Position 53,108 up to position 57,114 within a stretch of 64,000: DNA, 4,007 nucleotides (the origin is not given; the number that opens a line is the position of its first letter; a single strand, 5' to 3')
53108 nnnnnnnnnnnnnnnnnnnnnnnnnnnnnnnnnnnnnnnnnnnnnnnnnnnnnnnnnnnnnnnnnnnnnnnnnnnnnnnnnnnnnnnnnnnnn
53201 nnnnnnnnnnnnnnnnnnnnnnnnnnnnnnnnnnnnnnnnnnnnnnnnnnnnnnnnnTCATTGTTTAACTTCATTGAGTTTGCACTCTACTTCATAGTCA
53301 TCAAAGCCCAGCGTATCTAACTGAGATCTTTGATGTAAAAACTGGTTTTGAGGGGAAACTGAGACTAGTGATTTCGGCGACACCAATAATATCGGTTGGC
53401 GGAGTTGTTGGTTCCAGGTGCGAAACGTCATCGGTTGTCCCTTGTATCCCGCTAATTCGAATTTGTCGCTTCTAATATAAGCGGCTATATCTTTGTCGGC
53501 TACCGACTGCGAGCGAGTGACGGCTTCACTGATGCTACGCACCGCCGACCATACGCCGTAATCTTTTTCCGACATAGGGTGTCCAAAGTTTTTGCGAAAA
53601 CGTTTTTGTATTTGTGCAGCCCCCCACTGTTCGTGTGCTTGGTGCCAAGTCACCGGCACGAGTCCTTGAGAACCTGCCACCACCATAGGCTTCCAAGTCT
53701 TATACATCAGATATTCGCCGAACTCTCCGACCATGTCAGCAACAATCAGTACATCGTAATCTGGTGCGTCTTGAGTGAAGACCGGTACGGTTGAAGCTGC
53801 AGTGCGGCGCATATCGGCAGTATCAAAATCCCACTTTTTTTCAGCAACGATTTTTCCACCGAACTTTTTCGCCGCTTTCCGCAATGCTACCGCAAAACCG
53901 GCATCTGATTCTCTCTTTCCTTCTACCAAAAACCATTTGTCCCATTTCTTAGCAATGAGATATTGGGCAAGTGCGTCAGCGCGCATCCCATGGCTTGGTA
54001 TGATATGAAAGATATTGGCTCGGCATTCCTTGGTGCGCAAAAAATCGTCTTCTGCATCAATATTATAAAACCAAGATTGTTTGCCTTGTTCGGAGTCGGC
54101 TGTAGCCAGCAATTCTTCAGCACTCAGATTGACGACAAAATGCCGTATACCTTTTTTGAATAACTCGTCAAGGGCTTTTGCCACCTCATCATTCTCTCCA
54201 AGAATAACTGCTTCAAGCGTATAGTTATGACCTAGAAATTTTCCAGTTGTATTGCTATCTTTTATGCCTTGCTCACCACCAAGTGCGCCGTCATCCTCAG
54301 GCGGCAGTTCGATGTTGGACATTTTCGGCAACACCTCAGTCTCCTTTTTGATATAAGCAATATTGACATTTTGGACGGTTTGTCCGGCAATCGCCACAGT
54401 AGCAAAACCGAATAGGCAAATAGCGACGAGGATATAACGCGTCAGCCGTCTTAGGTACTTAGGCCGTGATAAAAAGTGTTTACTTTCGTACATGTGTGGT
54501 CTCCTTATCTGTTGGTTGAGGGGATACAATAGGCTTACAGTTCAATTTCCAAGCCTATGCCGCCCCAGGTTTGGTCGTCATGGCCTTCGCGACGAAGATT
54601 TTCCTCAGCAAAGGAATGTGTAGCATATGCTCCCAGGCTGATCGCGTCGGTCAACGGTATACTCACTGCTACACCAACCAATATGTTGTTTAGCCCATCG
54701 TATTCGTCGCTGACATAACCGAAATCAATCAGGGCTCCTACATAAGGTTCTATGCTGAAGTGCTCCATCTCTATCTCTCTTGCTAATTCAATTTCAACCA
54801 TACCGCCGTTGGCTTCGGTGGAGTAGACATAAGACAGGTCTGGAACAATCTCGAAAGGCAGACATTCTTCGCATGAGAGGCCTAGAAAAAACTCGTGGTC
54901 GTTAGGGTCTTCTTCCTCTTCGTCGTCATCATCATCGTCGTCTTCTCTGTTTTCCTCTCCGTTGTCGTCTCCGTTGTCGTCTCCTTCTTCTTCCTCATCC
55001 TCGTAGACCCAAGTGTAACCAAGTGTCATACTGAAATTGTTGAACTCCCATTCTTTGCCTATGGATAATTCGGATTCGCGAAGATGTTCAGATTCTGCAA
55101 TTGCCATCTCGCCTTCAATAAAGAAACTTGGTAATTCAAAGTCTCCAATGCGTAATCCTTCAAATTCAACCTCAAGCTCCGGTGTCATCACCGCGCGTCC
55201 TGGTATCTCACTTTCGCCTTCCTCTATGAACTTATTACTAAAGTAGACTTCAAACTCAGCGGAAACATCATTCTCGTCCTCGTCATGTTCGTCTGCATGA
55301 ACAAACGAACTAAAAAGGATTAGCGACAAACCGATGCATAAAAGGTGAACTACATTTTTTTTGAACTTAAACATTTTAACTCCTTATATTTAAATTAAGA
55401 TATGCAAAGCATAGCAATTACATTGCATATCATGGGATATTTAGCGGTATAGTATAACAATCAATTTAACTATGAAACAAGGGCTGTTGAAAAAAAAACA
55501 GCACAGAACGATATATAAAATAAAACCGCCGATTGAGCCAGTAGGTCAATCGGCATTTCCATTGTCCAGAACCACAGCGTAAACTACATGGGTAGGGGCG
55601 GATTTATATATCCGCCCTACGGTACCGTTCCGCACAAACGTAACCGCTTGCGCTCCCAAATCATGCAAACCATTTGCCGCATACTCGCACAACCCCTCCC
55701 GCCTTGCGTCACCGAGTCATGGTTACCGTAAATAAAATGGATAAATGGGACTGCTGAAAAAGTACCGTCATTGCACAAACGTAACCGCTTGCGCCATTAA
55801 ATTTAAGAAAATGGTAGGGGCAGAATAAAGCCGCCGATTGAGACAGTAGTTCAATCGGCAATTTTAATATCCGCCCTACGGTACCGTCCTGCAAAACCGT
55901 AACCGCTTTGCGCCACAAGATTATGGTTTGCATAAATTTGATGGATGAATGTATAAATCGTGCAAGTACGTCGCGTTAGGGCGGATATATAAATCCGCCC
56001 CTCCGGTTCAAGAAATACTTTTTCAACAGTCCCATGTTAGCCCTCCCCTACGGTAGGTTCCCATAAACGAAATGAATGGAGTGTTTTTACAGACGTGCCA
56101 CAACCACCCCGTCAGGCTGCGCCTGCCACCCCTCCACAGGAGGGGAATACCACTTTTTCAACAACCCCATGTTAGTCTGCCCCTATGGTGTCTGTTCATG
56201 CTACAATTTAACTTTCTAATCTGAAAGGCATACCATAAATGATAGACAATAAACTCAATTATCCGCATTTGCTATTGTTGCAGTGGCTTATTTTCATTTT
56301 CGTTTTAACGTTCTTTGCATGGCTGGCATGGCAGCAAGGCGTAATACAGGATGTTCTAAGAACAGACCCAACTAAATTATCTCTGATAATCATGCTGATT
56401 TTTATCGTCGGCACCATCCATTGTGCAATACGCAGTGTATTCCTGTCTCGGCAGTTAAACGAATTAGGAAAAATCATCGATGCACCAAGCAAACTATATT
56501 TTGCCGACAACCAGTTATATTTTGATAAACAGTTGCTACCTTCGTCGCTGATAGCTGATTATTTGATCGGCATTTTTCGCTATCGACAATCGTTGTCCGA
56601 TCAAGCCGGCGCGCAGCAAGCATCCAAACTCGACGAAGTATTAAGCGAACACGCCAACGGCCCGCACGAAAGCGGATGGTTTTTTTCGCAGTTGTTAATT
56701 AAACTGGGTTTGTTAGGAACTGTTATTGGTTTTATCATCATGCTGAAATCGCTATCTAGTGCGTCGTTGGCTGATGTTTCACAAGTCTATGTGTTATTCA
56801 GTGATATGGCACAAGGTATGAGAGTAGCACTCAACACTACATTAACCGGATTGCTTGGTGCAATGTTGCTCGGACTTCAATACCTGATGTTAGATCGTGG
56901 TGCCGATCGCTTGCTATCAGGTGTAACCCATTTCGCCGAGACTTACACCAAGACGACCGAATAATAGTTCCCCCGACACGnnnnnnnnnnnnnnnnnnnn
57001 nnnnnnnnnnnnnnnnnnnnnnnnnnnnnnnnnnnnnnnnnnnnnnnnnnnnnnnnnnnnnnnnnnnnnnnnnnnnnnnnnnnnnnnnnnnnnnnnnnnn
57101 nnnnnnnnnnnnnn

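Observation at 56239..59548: Five-gene translationally coupled operon headed by a short MotA/ExbB-family proton channel with non-canonical partners and DsbC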

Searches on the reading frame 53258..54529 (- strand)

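Call 30: search_protein_families(library=pfam, proteins=[window:53258-54529:-], max_evalue=0.001)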
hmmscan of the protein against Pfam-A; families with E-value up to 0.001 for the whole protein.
window:53258-54529:- (423 aa): 1 family
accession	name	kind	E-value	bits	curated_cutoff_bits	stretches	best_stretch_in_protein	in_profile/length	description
PF13458.12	Peripla_BP_6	-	2.4e-15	57.5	31.7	1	87-242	27-181/343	Periplasmic binding protein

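Call 48: search_protein_families(library=ncbifam, proteins=[window:53258-54529:-], max_evalue=0.001)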
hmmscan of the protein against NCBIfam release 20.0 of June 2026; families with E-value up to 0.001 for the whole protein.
window:53258-54529:- (423 aa): 1 family
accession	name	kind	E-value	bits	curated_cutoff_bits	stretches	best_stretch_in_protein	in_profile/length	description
TIGR03863.1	PQQ_ABC_bind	subfamily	9.5e-136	452.3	413.6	1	70-417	2-347/347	ABC transporter, substrate binding protein, PQQ-dependent alcohol dehydrogenase system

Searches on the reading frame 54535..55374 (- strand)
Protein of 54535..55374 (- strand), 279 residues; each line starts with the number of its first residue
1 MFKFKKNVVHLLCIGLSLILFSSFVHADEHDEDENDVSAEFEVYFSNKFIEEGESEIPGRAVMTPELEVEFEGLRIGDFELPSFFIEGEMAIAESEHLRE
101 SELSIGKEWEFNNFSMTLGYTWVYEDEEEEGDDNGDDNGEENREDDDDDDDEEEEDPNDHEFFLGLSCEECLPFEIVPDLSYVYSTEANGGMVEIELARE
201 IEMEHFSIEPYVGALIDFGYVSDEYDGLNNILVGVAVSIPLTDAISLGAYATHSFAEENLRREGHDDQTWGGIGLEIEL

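Call 30: search_protein_families(library=pfam, proteins=[window:54535-55374:-], max_evalue=0.001)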
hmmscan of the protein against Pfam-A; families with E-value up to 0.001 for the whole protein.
window:54535-55374:- (279 aa): 0 families

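Call 48: search_protein_families(library=ncbifam, proteins=[window:54535-55374:-], max_evalue=0.001)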
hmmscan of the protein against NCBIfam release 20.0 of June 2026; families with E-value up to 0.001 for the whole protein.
window:54535-55374:- (279 aa): 0 families

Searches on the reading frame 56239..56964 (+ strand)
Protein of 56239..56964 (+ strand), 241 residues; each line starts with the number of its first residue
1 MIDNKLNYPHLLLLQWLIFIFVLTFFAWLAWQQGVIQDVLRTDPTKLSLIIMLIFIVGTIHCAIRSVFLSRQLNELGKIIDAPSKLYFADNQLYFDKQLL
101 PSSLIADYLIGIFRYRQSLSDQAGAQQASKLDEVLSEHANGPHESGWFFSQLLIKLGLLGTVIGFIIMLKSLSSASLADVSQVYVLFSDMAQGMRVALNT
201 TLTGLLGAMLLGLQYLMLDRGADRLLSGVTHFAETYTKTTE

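Call 3: search_protein_families(library=pfam, proteins=[window:56239-56964:+], max_evalue=1)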
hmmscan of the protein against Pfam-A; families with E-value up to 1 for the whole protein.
window:56239-56964:+ (241 aa): 1 family
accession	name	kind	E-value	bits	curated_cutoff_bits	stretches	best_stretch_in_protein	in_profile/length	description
PF01618.21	MotA_ExbB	-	4.2e-09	36.7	22.9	1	156-226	59-122/127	MotA/TolQ/ExbB proton channel family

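Call 4: search_protein_families(library=ncbifam, proteins=[window:56239-56964:+], max_evalue=1)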
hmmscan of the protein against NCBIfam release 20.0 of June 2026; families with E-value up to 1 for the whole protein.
window:56239-56964:+ (241 aa): 7 families
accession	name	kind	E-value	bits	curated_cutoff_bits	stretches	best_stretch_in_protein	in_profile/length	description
NF033915.0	antiphage_ZorA_2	subfamily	0.0016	17.6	100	1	152-222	114-184/383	anti-phage ZorAB system protein ZorA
TIGR02212.1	lolCE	equivalog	0.018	14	362.45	1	53-115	322-383/411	lipoprotein-releasing ABC transporter permease subunit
TIGR02796.1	tolQ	equivalog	0.02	14.7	221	1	156-238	136-212/216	protein TolQ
NF005237.0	PRK06743.1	equivalog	0.032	13.5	373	1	156-208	176-216/277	flagellar motor protein MotP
NF041792.2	2_anti-phage_ZorA2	equivalog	0.036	12.6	700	1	151-212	51-106/550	type II Zorya anti-phage system protein ZorA2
TIGR02805.1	exbB2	equivalog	0.04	14.1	135.35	1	156-212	68-117/138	TonB-system energizer ExbB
NF006284.1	PRK08456.1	equivalog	0.27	10.4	380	1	155-211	155-199/252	flagellar motor stator protein MotA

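Call 29: search_protein_families(library=padloc, proteins=[window:56239-56964:+], max_evalue=1)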
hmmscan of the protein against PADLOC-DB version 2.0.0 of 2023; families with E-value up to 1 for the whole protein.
window:56239-56964:+ (241 aa): 6 families
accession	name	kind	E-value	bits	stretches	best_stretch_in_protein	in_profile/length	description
PDLC00597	ZorA1|ZorA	-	1e-05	22.4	1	148-213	110-175/683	MotA/ExbB/TolQ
PDLC00636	ZorA2|ZorA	-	0.003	14.5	1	151-213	47-103/461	MotA/ExbB/TolQ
PDLC00602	ZorA1|ZorA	-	0.017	11.9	1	154-221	136-196/648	MotA/ExbB/TolQ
PDLC00601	ZorA1|ZorA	-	0.022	11.4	1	152-221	141-210/699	MotA/ExbB/TolQ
PDLC00650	ZorA3|ZorA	-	0.23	7.9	1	151-213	111-175/1063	MotA/ExbB/TolQ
PDLC00649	ZorA3|ZorA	-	0.37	7.1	1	151-216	111-178/698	MotA/ExbB/TolQ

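Call 41: search_solved_structures(query=window:56239-56964:+, max_evalue=10, show_alignments=3)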
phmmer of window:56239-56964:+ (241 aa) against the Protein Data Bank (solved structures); distinct sequences matched with E-value up to 10: 0.

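Call 44: search_solved_structures(query=A4, max_evalue=10, show_alignments=4)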
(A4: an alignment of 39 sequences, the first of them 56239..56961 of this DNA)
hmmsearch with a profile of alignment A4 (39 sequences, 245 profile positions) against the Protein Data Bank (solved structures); distinct sequences matched with E-value up to 10: 3.
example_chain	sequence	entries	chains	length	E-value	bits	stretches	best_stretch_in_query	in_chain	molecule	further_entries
8vvn_C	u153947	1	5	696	0.28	14.3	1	153-215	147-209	MotA/TolQ/ExbB proton channel domain-containing protein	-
9d2f_N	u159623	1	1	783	1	12.5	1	66-136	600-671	Cilia- and flagella-associated protein 91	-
9fqr_Xi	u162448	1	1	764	2.9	11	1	66-137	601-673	Cilia- and flagella-associated protein 91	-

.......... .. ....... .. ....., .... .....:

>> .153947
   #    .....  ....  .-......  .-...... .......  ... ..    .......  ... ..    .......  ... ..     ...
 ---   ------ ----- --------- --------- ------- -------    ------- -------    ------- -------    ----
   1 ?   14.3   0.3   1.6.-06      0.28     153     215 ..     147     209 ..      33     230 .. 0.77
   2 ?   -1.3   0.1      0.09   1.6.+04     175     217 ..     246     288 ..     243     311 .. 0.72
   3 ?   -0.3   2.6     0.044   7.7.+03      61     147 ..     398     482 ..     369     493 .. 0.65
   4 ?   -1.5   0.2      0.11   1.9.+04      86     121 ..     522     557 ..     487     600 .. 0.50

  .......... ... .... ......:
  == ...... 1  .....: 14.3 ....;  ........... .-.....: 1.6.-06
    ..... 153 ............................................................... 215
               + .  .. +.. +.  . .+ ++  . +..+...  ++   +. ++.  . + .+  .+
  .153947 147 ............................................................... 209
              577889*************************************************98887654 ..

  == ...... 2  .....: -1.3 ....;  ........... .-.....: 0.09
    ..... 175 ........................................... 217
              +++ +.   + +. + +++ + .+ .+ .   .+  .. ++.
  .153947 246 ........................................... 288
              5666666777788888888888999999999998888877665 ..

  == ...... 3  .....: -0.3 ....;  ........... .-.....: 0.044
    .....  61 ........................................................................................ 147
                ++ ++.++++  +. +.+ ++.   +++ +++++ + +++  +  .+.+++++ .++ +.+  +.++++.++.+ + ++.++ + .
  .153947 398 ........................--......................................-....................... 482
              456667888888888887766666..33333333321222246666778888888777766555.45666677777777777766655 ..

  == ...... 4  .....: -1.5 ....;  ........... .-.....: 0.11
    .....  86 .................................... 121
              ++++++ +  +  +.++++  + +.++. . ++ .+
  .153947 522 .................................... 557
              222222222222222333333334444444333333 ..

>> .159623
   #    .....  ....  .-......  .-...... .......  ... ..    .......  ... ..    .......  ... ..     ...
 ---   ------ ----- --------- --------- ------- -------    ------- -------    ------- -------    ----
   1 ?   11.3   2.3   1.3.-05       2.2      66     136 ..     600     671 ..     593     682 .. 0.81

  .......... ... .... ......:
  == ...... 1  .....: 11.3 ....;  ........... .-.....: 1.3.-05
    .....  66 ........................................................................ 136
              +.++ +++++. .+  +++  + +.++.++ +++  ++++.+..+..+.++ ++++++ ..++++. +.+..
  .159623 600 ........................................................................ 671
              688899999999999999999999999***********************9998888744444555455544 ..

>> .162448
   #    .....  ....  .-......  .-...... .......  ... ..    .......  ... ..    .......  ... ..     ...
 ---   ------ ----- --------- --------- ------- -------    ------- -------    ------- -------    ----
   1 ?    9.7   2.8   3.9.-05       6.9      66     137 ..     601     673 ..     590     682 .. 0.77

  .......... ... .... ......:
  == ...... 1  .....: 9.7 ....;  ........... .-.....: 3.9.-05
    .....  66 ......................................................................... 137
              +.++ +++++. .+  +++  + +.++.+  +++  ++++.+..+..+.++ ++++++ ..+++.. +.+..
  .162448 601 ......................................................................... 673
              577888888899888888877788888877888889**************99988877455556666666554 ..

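Call 75: list_cluster_members(proteins=[window:56239-56961:+, window:56981-57589:+, window:57589-58098:+, window:58098-58811:+, window:58826-59545:+, L081:5612-6388:+, L081:6384-7001:+, P0307, P0066, P0088])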
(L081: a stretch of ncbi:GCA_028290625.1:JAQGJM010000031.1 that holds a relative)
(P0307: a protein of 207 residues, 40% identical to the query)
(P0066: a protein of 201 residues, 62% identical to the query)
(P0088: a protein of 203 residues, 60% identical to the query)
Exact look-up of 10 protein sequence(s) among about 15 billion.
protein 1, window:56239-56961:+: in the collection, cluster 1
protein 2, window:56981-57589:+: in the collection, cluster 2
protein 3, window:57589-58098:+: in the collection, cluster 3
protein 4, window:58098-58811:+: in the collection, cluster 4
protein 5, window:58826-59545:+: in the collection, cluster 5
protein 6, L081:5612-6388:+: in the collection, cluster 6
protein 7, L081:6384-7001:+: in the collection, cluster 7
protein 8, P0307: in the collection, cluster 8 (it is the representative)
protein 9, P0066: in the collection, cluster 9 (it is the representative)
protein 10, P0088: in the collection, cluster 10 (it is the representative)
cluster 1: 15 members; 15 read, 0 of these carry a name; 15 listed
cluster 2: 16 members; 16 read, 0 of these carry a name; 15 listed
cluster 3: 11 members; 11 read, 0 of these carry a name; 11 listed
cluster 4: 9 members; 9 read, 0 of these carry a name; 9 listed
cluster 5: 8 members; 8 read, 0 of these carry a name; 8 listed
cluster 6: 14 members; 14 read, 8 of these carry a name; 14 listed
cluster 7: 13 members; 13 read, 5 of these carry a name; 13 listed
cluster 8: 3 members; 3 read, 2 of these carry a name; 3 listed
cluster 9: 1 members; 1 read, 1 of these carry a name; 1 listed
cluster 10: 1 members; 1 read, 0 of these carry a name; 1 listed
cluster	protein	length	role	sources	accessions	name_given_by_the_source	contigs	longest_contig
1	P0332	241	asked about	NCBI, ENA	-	-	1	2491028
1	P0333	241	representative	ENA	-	-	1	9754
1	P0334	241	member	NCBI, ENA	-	-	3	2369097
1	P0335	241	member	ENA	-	-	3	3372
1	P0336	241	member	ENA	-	-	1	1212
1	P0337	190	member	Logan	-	-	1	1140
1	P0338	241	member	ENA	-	-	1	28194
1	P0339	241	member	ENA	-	-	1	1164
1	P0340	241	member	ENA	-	-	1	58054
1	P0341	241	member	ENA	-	-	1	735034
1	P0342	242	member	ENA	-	-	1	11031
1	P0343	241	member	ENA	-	-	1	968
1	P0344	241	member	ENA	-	-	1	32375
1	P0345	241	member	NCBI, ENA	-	-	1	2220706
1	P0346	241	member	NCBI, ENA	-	-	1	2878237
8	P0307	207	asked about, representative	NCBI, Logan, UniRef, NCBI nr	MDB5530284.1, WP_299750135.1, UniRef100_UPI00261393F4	MAG: hypothetical protein JWR51_3387 [Devosia sp.] | hypothetical protein n=1 Tax=Devosia sp. TaxID=1871048 RepID=UPI00261393F4 | hypothetical protein [Devosia sp.]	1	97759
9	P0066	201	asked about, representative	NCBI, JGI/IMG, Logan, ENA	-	hypothetical protein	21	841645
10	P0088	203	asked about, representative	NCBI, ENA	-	-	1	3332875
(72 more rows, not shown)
